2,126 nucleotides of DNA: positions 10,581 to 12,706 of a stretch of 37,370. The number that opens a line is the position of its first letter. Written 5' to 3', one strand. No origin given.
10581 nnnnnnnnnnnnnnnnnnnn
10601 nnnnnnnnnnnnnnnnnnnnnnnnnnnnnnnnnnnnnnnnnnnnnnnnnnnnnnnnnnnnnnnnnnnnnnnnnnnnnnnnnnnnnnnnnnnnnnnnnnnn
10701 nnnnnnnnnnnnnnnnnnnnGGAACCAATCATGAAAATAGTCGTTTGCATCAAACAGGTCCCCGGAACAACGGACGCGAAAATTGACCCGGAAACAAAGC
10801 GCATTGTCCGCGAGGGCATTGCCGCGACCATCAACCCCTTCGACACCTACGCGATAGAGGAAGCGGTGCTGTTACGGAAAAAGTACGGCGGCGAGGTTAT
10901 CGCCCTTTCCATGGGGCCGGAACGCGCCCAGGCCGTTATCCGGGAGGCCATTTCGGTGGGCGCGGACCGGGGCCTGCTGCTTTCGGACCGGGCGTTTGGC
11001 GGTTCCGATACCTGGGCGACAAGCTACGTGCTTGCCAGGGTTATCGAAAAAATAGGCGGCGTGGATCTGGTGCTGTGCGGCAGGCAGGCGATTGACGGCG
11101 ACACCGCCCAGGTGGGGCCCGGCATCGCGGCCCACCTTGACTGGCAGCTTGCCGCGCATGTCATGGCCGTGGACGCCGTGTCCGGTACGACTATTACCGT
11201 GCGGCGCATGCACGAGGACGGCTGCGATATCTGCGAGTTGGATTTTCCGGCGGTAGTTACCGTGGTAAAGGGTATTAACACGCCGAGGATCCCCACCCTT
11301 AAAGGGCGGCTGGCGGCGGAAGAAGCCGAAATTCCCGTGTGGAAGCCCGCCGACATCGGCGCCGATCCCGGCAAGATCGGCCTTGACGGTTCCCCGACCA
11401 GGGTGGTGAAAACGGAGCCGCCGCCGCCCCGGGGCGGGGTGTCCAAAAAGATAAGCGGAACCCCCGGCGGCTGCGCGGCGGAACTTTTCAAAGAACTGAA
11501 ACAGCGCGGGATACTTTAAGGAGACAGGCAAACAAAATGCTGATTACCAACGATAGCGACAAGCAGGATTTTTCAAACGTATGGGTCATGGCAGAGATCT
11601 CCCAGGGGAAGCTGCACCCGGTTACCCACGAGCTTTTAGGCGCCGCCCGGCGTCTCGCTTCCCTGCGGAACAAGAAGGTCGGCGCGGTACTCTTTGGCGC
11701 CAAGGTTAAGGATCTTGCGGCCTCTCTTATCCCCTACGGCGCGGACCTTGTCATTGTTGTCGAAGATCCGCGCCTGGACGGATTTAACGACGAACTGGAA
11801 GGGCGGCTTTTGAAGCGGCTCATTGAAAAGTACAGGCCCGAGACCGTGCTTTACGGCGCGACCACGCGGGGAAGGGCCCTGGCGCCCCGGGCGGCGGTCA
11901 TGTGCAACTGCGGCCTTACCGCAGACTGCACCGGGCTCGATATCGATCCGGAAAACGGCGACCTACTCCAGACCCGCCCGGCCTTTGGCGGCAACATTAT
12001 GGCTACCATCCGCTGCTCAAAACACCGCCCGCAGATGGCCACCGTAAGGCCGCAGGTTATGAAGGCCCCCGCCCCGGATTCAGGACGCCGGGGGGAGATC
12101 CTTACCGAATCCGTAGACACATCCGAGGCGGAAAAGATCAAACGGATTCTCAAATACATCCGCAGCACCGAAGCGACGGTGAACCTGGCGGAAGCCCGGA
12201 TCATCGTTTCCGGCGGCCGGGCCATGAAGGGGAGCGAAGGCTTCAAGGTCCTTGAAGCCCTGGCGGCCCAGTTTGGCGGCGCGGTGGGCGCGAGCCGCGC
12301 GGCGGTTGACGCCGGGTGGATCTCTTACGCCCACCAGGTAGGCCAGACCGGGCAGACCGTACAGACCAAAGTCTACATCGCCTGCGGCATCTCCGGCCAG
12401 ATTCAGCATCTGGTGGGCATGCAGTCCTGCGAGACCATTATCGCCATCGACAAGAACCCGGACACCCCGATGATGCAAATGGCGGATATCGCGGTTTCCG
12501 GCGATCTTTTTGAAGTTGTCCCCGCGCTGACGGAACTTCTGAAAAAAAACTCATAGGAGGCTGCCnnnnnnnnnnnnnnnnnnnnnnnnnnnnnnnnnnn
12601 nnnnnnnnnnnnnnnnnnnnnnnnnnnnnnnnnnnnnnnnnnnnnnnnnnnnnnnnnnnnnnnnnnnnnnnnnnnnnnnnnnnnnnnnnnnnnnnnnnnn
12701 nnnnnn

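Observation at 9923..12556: MetF with no MetV partner, followed directly by a bifurcating-type EtfB-EtfA pair inside the Wood-Ljungdahl operon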

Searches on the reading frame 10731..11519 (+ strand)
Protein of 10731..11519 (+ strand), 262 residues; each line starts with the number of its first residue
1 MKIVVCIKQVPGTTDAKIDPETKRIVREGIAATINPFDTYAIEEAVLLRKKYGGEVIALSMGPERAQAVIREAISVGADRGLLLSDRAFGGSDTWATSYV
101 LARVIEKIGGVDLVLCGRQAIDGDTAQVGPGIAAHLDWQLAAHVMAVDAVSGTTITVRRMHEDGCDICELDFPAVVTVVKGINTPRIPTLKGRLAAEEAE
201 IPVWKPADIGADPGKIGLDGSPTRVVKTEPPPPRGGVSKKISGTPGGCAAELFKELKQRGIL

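Call 3: search_protein_families(library=pfam, proteins=[window:10731-11519:+])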
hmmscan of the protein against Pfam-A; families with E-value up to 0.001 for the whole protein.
window:10731-11519:+ (262 aa): 1 family
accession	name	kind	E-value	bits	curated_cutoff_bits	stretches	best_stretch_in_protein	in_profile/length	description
PF01012.27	ETF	-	2.8e-45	154.8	26.7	1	25-208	4-180/181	Electron transfer flavoprotein domain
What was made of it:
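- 10731..11519 (+): EtfB, the small subunit of a bifurcating-type electron-transferring flavoprotein. Pfam ETF (call 3).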

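Call 17: search_protein_families(library=ncbifam, proteins=[window:10731-11519:+], max_evalue=0.001)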
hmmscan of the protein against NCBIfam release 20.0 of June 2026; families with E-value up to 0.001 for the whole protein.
window:10731-11519:+ (262 aa): 5 families
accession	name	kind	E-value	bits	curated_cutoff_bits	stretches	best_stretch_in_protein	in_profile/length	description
NF040731.1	flavo_sub_EftB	exception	1.9e-76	256.8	445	1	2-261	1-259/260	electron transfer flavoprotein subunit beta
NF042971.1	AcrlCoAredClosAcrB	equivalog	1.2e-59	201.5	475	1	1-261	1-265/266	acryloyl-CoA reductase electron transfer subunit gamma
NF008998.0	PRK12342.1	equivalog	4.3e-32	111.5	338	1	1-214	1-212/254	electron transfer flavoprotein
NF002888.0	PRK03359.1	subfamily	3.2e-27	95.5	219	1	1-211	1-213/256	putative electron transfer flavoprotein FixA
TIGR04503.1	mft_etfB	hypoth_equivalog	1.6e-24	86.8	200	1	3-236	1-246/290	mycofactocin-associated electron transfer flavoprotein beta subunit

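Call 27: search_solved_structures(query=window:10731-11519:+, max_evalue=1e-10, show_alignments=2)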
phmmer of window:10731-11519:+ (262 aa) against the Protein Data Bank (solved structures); distinct sequences matched with E-value up to 1e-10: 10.
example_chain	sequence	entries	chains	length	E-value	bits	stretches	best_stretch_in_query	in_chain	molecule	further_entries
6fah_B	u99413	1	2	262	3e-65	223.6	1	1-261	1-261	Caffeyl-CoA reductase-Etf complex subunit CarD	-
5ol2_B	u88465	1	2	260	1.3e-61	211.7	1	1-255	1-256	Electron transfer flavoprotein small subunit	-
7koe_A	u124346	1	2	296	2.5e-59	204.2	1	2-257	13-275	Electron transfer flavoprotein, beta subunit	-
4kpu_B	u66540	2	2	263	5.7e-58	199.8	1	1-231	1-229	Electron transfer flavoprotein alpha/beta-subunit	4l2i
7qh2_B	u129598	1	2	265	9.1e-57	195.8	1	2-237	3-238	Lactate dehydrogenase (NAD(+),ferredoxin) subunit LctB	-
2a1t_S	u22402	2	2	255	4e-32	115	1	2-235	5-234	Electron transfer flavoprotein beta-subunit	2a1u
1efv_B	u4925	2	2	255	5e-32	114.7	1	2-235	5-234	ELECTRON TRANSFER FLAVOPROTEIN | Electron transfer flavoprotein beta-subunit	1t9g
1o94_C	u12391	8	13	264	5.4e-26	94.9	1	1-254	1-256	ELECTRON TRANSFER FLAVOPROTEIN BETA-SUBUNIT | ELECTRON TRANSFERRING FLAVOPROTEIN BETA-SUBUNIT | Electron transfer flavoprotein subunit beta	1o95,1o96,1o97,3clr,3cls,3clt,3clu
1efp_B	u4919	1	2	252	5.6e-23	85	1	1-214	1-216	PROTEIN (ELECTRON TRANSFER FLAVOPROTEIN)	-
5ow0_B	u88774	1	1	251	2.9e-15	59.8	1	2-217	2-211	Electron transfer flavoprotein, beta subunit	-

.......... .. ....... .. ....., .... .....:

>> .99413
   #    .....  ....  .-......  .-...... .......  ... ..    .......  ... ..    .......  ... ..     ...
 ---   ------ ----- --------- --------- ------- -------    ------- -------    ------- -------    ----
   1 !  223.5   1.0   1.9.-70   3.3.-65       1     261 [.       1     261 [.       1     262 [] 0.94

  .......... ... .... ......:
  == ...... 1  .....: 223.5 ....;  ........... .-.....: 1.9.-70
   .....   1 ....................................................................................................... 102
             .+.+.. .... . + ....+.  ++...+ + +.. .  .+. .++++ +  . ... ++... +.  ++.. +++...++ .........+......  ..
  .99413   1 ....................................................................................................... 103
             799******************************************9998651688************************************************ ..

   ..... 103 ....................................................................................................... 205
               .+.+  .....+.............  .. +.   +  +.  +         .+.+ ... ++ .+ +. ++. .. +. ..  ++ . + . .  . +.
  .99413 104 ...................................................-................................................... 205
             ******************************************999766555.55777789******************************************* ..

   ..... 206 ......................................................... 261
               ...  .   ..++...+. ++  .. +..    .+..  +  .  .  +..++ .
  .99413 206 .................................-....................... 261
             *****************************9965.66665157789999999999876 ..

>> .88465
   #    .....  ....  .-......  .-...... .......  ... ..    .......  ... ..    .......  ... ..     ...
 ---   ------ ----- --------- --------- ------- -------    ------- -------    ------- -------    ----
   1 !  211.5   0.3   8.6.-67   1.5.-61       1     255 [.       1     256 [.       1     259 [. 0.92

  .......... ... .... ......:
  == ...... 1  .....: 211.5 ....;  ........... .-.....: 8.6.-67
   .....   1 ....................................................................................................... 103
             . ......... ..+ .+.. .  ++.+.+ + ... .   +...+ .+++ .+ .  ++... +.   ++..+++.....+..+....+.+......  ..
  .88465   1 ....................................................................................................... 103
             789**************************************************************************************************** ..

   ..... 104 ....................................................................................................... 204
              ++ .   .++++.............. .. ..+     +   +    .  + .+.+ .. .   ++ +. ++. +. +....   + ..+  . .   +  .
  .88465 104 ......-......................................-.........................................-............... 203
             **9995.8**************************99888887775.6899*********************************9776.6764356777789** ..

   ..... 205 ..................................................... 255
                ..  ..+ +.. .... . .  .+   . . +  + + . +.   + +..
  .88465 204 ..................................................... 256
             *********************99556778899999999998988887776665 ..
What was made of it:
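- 10731..11519 (+): Scores 196-224 bits against CarD, C. difficile EtfB, T. maritima EtfB, A. fermentans EtfB and LctB, but at most 115 bits against human, Paracoccus and Methylophilus ETF (call 27).
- On Bifurcating (group 2) EtfAB: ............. is identical in CarD and C. difficile EtfB (call 27).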

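Call 38: find_homologous_proteins(query=window:10731-11519:+, max_evalue=1e-20)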
Query window:10731-11519:+ (262 aa): 7999 proteins with E <= 1e-20 among 8000 candidates; the best 120 are listed.
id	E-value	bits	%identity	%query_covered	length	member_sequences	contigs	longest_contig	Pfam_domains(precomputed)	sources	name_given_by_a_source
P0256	1.3e-159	548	94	100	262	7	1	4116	PF01012.28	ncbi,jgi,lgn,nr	ncbi:MAG: electron transfer flavoprotein subunit beta/FixA family protein [Spirochaetaceae bacterium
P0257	6.9e-151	519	90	100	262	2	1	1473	PF01012.28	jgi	jgi:electron transfer flavoprotein beta subunit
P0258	9.2e-148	509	87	100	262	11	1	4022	PF01012.28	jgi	jgi:electron transfer flavoprotein beta subunit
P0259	2.9e-141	488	83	100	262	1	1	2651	PF01012.28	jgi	-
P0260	8.3e-140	483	82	100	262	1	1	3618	PF01012.28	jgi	jgi:electron transfer flavoprotein beta subunit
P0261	5.5e-135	467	82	100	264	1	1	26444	PF01012.28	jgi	jgi:electron transfer flavoprotein beta subunit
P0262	1.5e-130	452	77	100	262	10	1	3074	PF01012.28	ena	-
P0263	2.4e-130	452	77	100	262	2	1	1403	PF01012.28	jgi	jgi:electron transfer flavoprotein beta subunit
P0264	1.6e-129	449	76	100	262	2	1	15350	PF01012.28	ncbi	ncbi:MAG: electron transfer flavoprotein subunit beta/FixA family protein [Clostridia bacterium]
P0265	2.6e-129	448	76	100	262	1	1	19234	PF01012.28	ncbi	ncbi:MAG: electron transfer flavoprotein subunit beta/FixA family protein [Saccharofermentanales bac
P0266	3.7e-129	448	76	100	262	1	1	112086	PF01012.28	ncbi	ncbi:MAG: electron transfer flavoprotein subunit beta/FixA family protein [Saccharofermentanales bac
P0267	3.1e-128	445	75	100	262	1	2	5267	PF01012.28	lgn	-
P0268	3.5e-128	445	76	100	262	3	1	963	PF01012.28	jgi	jgi:electron transfer flavoprotein beta subunit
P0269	6.0e-128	444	75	100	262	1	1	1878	PF01012.28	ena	-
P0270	1.4e-127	443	75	100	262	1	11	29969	PF01012.28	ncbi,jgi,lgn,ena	jgi:electron transfer flavoprotein beta subunit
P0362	7.4e-120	417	72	100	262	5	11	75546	PF01012.28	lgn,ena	-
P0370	1.5e-119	416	71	100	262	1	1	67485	PF01012.28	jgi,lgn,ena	-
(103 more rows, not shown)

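Call 39: find_encoding_contigs(protein=P0362, flank=8000, max_places=1)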
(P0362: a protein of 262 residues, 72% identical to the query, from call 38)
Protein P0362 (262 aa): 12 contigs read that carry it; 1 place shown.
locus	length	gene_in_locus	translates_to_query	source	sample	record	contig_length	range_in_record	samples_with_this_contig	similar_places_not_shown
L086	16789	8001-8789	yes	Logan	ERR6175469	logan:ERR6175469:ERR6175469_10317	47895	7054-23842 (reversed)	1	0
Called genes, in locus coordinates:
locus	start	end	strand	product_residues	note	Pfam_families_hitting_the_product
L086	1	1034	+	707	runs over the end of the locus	PF00069:Pkinase, PF07714:PK_Tyr_Ser-Thr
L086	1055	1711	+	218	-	-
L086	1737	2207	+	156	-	PF13480:Acetyltransf_6 (weak), PF13673:Acetyltransf_10, PF00583:Acetyltransf_1, PF13508:Acetyltransf_7, PF08445:FR47 (weak)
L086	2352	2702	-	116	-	-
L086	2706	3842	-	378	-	PF13203:DUF2201_N, PF09967:DUF2201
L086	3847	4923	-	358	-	-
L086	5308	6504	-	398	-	PF07833:Cu_amine_oxidN1, PF14343:PrcB_C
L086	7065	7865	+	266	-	PF02219:MTHFR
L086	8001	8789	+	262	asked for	PF01012:ETF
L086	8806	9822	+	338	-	PF01012:ETF, PF00766:ETF_alpha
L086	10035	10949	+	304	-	PF01226:Form_Nir_trans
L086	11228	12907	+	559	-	PF01268:FTHFS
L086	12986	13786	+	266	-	PF00809:Pterin_bind, PF03599:CdhD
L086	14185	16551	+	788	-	PF03415:Peptidase_C11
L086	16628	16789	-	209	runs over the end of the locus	PF01545:Cation_efflux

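Call 40: find_encoding_contigs(protein=P0370, flank=8000, max_places=1)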
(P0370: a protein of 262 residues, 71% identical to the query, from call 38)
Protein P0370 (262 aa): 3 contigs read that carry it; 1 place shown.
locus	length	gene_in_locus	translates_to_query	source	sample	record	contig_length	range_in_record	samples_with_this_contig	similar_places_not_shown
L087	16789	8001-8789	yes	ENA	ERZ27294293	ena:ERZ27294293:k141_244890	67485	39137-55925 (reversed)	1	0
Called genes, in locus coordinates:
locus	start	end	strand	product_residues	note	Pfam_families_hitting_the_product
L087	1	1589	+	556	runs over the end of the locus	PF01268:FTHFS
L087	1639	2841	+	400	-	PF13354:Beta-lactamase2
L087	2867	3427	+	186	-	PF12844:HTH_19 (weak), PF07883:Cupin_2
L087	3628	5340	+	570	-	PF00501:AMP-binding, PF13193:AMP-binding_C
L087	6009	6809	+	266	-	PF00809:Pterin_bind, PF03599:CdhD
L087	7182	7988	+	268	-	PF02219:MTHFR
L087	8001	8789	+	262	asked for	PF01012:ETF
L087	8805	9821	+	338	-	PF01012:ETF, PF00766:ETF_alpha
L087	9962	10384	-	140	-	-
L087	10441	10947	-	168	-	PF06210:DUF1003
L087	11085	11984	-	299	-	PF02678:Pirin, PF05726:Pirin_C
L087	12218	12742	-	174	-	PF04060:FeS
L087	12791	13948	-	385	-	PF00155:Aminotran_1_2, PF00266:Aminotran_5, PF01212:Beta_elim_lyase (weak), PF01041:DegT_DnrJ_EryC1 (weak)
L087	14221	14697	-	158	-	PF12900:Pyridox_ox_2, PF01243:PNPOx_N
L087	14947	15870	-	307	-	PF02195:ParB_N, PF17762:HTH_ParB, PF23552:ParB_C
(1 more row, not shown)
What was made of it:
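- The closest EtfB homologues come from the same contigs, and 2 of 2 sampled sit next to the MetF-like gene (calls 38, 39, 40).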

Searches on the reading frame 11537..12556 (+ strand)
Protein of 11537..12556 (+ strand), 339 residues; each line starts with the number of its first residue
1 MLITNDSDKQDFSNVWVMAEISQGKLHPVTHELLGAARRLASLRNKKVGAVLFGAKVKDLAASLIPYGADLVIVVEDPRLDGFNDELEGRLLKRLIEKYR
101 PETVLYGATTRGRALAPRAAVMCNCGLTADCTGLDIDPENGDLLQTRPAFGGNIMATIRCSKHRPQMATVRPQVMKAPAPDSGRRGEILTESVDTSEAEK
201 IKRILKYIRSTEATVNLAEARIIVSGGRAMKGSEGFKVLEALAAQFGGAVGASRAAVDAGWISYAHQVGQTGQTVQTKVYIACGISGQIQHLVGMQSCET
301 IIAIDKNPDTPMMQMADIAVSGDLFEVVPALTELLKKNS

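Call 3: search_protein_families(library=pfam, proteins=[window:11537-12556:+])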
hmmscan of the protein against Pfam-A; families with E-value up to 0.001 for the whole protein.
window:11537-12556:+ (339 aa): 2 families
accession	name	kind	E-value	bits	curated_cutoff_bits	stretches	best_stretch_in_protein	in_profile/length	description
PF01012.27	ETF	-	4.1e-47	160.8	26.7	1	15-194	1-179/181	Electron transfer flavoprotein domain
PF00766.25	ETF_alpha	-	6.4e-34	116.2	27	1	216-296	1-81/81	Electron transfer flavoprotein FAD-binding domain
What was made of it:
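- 11537..12556 (+): EtfA, the large subunit with the FAD-binding domain II. It has no N-terminal ferredoxin domain. Pfam ETF + ETF_alpha (call 3).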

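Call 17: search_protein_families(library=ncbifam, proteins=[window:11537-12556:+], max_evalue=0.001)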
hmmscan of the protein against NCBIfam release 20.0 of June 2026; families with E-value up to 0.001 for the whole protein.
window:11537-12556:+ (339 aa): 5 families
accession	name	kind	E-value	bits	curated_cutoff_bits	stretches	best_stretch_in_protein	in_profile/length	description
NF042970.1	AcrlCoAredClosAcrA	equivalog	1.2e-93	314.1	600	2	139-337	156-359/360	acryloyl-CoA reductase electron transfer subunit beta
NF051845.1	EtFlavAlphaProt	equivalog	1.3e-38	133.1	600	1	14-337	92-401/406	electron transfer flavoprotein subunit alpha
NF038209.1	mft_etfA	equivalog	3.9e-38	131.5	240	1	88-334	57-301/303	mycofactocin-associated electron transfer flavoprotein alpha subunit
NF008884.0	PRK11916.1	equivalog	7.8e-34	117.4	528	1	13-335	5-310/312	electron transfer flavoprotein subunit alpha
NF002889.0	PRK03363.1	equivalog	1.1e-29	103.8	549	1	11-335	3-311/313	electron transfer flavoprotein subunit alpha/FixB family protein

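Call 28: search_solved_structures(query=window:11537-12556:+, max_evalue=1e-10, show_alignments=1)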
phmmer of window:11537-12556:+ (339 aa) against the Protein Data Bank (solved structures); distinct sequences matched with E-value up to 1e-10: 15.
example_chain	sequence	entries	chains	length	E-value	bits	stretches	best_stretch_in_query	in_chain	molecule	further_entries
6fah_A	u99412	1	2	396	5.2e-94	318.1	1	10-337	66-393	Caffeyl-CoA reductase-Etf complex subunit CarE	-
7koe_B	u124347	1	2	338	1.6e-91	309.9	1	15-336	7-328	Electron transfer flavoprotein, alpha subunit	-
5ol2_A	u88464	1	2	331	6.1e-85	288.3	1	13-334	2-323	Electron transfer flavoprotein large subunit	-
4kpu_A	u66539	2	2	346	2.4e-83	283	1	13-336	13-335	Electron transfer flavoprotein alpha subunit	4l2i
7qh2_A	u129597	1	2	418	1.1e-68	234.9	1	8-335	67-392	Lactate dehydrogenase (NAD(+),ferredoxin) subunit LctC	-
1t9g_R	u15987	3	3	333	3e-46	161.2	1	12-337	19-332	Electron transfer flavoprotein alpha-subunit, mitochondrial | Electron transfer flavoprotein alpha-subunit, mitochondrial precursor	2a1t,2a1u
1efv_A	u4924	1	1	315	8.5e-46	159.7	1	15-337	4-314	ELECTRON TRANSFER FLAVOPROTEIN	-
1efp_A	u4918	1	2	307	2.7e-35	125.2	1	30-333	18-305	PROTEIN (ELECTRON TRANSFER FLAVOPROTEIN)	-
5ow0_A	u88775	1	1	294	1.2e-31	113.2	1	89-338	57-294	Electron transfer flavoprotein, alpha subunit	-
3ih5_A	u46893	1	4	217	4.3e-30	108.1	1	13-198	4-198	Electron transfer flavoprotein alpha-subunit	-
1o94_D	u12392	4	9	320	1.4e-29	106.4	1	14-331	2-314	ELECTRON TRANSFER FLAVOPROTEIN ALPHA-SUBUNIT | ELECTRON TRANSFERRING FLAVOPROTEIN ALPHA-SUBUNIT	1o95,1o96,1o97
3clu_D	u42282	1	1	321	2.5e-29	105.6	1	13-331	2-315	Electron transfer flavoprotein subunit alpha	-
3clt_D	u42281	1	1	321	4.7e-29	104.7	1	13-331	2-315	Electron transfer flavoprotein subunit alpha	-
3clr_D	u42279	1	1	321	6.5e-29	104.2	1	13-331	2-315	Electron transfer flavoprotein subunit alpha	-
3cls_D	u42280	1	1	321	1.2e-28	103.3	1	13-331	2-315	Electron transfer flavoprotein subunit alpha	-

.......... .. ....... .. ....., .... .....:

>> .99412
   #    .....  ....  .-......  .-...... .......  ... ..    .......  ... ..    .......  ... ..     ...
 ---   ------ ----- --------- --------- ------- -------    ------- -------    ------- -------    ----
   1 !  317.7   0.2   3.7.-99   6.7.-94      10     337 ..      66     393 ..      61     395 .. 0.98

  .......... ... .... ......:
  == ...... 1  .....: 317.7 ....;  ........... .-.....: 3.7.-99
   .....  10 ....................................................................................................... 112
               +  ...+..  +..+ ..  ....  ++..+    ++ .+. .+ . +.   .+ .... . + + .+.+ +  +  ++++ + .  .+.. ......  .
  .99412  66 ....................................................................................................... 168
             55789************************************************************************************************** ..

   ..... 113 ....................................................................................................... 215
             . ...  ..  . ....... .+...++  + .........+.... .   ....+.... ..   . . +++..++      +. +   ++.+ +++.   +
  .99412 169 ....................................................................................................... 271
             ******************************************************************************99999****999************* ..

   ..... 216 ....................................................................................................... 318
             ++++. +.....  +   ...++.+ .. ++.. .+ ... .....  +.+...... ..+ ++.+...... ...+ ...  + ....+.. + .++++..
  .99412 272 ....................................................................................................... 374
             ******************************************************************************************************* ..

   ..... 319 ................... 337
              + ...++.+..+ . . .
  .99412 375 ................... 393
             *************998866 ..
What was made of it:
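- On Bifurcating (group 2) EtfAB: EtfA scores 235-318 bits against at most 161 (calls 27, 28).
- Closest known: Lactate dehydrogenase-EtfAB. Same: LctB and LctC are among the top PDB hits (calls 27, 28).
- Closest known: Caffeyl-CoA reductase CarCDE. Same: The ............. segment is identical (calls 27, 28).
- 11537..12556 (+): The alignment starts at CarE residue 66, after CarE's N-terminal extension (call 28).
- Closest known: Lactate dehydrogenase-EtfAB. Different: The LctC chain is longer (418 aa) and the match starts at its residue 67 (call 28).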
